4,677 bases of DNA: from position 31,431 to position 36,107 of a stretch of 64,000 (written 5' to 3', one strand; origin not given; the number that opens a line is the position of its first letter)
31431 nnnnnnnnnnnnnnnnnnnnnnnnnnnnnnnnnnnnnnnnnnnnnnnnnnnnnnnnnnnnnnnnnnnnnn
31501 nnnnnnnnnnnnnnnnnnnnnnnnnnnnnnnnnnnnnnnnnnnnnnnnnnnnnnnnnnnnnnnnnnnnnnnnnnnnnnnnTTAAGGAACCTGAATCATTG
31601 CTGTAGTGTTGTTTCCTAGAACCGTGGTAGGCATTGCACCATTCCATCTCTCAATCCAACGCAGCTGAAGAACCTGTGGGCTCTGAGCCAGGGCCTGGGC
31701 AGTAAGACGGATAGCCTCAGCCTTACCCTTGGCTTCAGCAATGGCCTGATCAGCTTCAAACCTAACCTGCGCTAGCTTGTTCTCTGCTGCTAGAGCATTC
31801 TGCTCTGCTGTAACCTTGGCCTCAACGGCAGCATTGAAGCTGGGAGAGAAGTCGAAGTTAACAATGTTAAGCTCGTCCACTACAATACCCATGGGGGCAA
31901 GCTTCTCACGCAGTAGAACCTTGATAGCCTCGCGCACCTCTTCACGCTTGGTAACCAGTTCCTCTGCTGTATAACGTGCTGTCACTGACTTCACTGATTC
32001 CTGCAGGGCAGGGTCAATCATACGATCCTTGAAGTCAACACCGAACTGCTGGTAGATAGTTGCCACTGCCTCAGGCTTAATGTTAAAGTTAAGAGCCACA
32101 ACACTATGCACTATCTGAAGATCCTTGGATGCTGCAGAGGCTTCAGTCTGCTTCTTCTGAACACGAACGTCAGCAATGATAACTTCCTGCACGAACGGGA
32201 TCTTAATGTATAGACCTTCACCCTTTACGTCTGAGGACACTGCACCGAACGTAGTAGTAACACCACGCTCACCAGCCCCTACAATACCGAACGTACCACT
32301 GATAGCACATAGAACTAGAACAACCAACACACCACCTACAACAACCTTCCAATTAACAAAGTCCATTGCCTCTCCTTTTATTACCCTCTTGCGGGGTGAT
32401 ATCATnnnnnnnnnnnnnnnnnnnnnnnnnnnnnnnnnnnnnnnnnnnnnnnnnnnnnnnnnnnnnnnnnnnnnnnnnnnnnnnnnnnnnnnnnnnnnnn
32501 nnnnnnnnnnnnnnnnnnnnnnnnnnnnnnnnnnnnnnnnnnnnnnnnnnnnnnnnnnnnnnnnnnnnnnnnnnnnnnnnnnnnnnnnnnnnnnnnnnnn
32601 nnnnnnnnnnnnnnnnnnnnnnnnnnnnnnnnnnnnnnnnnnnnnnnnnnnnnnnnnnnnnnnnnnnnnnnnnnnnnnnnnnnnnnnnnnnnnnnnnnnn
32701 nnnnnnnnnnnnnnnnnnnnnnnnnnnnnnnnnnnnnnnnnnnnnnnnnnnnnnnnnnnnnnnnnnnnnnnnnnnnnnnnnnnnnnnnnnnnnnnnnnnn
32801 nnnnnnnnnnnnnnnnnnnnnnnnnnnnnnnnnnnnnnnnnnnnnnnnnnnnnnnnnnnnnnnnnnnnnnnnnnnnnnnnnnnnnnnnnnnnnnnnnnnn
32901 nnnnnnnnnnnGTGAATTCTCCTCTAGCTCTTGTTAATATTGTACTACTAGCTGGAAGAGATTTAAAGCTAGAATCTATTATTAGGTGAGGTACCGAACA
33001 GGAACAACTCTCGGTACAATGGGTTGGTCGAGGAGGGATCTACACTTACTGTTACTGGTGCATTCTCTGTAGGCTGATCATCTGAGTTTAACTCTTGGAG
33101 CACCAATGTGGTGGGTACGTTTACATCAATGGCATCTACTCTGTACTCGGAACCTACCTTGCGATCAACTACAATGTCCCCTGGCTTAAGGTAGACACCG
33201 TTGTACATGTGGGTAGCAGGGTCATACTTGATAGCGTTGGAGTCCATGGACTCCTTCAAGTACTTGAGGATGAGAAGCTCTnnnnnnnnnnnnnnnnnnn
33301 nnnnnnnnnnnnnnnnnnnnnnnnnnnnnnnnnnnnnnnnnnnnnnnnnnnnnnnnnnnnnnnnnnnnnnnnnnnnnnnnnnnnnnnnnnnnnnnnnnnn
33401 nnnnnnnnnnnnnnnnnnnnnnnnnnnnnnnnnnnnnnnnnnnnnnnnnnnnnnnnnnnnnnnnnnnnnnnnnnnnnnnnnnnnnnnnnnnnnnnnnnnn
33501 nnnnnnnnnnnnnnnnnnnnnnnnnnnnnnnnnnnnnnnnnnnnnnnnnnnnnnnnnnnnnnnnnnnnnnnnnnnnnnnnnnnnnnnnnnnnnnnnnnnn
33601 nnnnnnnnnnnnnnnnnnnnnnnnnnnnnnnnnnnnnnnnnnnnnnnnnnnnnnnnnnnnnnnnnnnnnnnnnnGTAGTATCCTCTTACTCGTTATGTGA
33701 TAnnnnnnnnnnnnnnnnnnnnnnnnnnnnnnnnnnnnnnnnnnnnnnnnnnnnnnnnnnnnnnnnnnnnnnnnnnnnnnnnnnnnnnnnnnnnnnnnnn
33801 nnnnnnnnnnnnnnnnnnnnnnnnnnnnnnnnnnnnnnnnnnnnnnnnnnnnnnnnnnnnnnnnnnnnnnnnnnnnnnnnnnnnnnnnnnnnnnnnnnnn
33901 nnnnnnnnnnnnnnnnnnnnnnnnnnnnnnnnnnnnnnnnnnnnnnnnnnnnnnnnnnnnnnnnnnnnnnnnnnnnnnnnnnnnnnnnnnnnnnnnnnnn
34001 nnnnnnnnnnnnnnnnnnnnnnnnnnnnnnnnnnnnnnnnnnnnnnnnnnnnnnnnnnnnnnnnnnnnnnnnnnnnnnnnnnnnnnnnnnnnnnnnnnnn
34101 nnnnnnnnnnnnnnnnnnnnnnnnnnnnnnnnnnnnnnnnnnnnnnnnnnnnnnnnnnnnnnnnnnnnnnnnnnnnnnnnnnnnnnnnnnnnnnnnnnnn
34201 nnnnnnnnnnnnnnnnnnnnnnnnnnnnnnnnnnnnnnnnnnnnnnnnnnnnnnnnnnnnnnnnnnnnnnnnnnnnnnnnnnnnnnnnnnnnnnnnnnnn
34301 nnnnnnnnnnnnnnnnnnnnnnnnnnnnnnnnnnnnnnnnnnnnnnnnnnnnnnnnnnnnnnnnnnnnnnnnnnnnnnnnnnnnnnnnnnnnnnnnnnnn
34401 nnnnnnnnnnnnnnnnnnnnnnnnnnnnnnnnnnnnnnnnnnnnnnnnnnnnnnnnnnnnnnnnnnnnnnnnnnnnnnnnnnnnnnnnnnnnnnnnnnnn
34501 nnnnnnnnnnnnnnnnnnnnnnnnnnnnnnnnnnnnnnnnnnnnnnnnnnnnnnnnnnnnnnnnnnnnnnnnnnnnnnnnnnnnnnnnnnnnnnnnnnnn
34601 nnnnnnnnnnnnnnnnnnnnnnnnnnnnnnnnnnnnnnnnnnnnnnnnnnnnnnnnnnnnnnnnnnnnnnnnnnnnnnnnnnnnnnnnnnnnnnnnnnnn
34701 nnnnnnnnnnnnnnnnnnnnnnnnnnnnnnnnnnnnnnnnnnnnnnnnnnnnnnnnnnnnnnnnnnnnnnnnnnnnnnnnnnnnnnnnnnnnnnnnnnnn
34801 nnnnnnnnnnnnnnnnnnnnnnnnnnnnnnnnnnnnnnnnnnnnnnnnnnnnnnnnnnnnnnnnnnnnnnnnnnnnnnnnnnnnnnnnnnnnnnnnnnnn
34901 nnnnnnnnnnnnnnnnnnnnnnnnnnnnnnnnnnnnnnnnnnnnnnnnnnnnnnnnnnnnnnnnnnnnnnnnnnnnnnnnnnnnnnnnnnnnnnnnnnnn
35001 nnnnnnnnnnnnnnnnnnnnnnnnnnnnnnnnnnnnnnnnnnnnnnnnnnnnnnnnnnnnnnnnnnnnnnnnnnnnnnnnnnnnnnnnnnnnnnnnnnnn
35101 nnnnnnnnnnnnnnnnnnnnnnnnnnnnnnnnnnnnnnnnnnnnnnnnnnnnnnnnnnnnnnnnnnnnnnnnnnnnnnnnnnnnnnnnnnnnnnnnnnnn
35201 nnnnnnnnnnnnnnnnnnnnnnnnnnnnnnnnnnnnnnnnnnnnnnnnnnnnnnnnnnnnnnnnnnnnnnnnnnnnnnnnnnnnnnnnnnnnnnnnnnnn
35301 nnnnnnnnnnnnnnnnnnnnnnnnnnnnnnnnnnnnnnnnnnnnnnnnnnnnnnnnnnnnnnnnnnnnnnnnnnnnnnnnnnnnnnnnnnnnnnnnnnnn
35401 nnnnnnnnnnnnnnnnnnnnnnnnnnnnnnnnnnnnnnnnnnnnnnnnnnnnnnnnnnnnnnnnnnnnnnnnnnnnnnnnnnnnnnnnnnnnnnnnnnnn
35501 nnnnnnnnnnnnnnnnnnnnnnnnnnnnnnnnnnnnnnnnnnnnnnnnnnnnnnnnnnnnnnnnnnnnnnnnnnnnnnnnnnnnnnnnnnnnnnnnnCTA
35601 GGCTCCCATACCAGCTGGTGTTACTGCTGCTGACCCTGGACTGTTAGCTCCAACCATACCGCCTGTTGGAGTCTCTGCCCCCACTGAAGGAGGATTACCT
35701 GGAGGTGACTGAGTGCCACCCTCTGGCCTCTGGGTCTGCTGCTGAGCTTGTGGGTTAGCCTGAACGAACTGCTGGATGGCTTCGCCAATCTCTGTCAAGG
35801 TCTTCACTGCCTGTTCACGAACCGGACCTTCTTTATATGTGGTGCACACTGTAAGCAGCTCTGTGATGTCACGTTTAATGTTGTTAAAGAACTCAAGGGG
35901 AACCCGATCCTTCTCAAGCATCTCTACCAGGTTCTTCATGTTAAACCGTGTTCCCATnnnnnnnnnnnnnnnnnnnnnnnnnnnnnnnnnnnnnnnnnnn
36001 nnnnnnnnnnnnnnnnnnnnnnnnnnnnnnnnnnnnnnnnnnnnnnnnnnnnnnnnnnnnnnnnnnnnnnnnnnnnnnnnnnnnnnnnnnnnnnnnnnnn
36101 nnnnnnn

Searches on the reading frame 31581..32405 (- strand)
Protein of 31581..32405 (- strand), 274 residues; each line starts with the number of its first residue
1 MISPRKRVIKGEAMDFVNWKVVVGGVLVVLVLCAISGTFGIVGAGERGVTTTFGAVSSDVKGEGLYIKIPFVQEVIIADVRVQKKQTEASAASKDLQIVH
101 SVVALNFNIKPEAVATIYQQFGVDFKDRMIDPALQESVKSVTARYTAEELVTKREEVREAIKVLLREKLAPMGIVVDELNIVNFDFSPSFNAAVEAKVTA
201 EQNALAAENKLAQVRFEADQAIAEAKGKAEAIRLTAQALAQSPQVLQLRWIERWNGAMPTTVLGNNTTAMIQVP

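Call 45: find_related_loci(query=window:31581-32405:-, collection=viral_contigs, flank=10000)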
Query window:31581-32405:- (274 aa) in viral_contigs; peptide patterns used: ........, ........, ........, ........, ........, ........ (x = any residue, [..] = any of these).
3 stretches matched a pattern, but none encodes a relative of the query by tblastn (E <= 1e-3).

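Call 46: find_homologous_proteins(query=window:31581-32405:-, max_evalue=1e-10)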
Query window:31581-32405:- (274 aa): 3931 proteins with E <= 1e-10 among 8000 candidates; the best 120 are listed.
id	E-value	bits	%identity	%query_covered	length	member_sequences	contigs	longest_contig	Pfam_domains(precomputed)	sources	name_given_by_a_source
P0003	1.6e-159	547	100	95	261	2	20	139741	PF01145.32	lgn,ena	-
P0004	1.3e-93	331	63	88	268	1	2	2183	PF01145.32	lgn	-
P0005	1.2e-92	328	62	88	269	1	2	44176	PF01145.32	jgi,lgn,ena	-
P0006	4.4e-92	326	60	93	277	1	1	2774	PF01145.32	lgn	-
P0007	7.1e-92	325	63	88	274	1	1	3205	PF01145.32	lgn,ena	-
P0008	7.4e-91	322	63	88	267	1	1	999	PF01145.32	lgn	-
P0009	3.5e-90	320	61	83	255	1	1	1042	PF01145.32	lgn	-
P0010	4.8e-90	319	62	88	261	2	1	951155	PF01145.32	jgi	jgi:regulator of protease activity HflC (stomatin/prohibitin superfamily)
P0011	5.4e-90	319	63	89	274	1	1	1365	PF01145.32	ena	-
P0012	5.8e-90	319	62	87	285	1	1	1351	PF01145.32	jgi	-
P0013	6.9e-90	319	64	81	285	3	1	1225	PF01145.32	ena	-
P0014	9.6e-90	318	57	92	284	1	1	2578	PF01145.32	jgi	jgi:regulator of protease activity HflC (stomatin/prohibitin superfamily)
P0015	3.1e-89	317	61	86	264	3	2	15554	PF01145.32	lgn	-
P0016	5.7e-89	316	60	87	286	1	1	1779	PF01145.32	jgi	jgi:regulator of protease activity HflC (stomatin/prohibitin superfamily)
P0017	8.8e-89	315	60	91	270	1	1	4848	PF01145.32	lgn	-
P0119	2.3e-85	304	60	88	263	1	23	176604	PF01145.32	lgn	-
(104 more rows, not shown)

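Call 47: find_encoding_contigs(protein=P0119, flank=10000, max_places=2)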
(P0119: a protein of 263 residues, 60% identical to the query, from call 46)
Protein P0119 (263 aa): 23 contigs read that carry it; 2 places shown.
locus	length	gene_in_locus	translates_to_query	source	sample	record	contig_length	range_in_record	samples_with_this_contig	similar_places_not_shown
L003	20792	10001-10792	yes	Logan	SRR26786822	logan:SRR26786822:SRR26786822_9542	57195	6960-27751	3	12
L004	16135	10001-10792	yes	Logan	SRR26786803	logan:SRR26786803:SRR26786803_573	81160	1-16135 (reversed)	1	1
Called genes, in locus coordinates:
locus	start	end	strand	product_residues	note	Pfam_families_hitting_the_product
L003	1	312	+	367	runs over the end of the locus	PF13166:AAA_13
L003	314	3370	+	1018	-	PF04313:HSDR_N, PF00270:DEAD, PF04851:ResIII, PF18766:SWI2_SNF2, PF22679:T1R_D3-like, PF12008:EcoR124_C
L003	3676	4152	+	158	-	PF03073:TspO_MBR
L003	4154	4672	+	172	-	-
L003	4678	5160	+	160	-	-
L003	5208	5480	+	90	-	-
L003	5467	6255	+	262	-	-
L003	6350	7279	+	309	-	PF00005:ABC_tran, PF13304:AAA_21 (faint)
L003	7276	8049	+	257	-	PF01061:ABC2_membrane, PF12698:ABC2_membrane_3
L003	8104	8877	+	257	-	PF02683:DsbD_TM, PF13386:DsbD_2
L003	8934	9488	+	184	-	-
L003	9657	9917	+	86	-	PF04070:DUF378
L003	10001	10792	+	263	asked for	PF01145:Band_7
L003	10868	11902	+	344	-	PF01594:AI-2E_transport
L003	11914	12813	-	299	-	PF13739:PdaC (weak), PF11738:DUF3298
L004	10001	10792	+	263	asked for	PF01145:Band_7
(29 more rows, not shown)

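Call 48: find_encoding_contigs(protein=P0005, flank=10000, max_places=2)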
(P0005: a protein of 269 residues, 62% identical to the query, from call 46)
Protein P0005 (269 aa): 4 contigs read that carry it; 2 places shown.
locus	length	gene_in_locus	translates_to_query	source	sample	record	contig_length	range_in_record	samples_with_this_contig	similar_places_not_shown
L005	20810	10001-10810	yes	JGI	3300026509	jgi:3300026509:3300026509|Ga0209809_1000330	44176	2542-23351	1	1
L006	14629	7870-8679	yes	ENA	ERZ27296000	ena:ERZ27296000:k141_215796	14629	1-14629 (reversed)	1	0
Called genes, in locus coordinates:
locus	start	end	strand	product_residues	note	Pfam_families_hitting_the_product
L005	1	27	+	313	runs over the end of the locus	PF01551:Peptidase_M23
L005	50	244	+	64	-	-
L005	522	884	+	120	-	-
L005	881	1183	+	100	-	-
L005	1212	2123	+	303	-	PF00149:Metallophos (weak)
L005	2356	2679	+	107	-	-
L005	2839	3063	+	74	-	-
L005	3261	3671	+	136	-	-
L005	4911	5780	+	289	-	-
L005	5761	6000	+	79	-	-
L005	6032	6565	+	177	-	-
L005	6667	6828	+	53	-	-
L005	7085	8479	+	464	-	PF05731:TROVE, PF25045:vWA_Ro60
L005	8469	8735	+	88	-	-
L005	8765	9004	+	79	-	-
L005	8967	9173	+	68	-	-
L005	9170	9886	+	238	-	-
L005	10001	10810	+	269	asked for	PF01145:Band_7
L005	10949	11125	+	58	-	-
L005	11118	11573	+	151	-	-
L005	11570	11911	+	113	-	-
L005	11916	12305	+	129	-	PF05766:NinG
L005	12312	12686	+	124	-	-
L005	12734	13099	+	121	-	-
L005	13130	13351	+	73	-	-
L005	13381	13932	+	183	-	PF00805:Pentapeptide, PF13599:Pentapeptide_4, PF00805:Pentapeptide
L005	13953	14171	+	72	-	-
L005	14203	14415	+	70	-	-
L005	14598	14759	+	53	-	-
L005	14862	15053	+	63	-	-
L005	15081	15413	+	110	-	-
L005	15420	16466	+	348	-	-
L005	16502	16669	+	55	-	-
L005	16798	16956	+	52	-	-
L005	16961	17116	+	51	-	-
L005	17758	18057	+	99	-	-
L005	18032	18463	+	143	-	-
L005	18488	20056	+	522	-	-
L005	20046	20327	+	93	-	-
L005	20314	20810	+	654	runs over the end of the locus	-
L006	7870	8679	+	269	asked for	PF01145:Band_7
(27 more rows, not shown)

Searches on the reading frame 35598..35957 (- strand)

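Call 52: search_protein_families(library=phrogs, proteins=[window:35598-35957:-], max_evalue=0.01)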
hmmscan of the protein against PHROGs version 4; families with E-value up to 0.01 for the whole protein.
window:35598-35957:- (119 aa): 0 families

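Call 78: search_protein_families(library=pfam, proteins=[window:35598-35957:-], max_evalue=0.1)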
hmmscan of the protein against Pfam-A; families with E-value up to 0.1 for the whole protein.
window:35598-35957:- (119 aa): 2 families
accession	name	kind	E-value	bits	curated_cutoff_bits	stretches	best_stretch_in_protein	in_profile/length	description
PF15177.11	IL28A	-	0.033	14.5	27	0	33-76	70-113/157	Interleukin-28A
PF21289.3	EDC4_C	-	0.083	13.1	27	1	36-75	77-116/121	Enhancer of mRNA-decapping protein 4, C-terminal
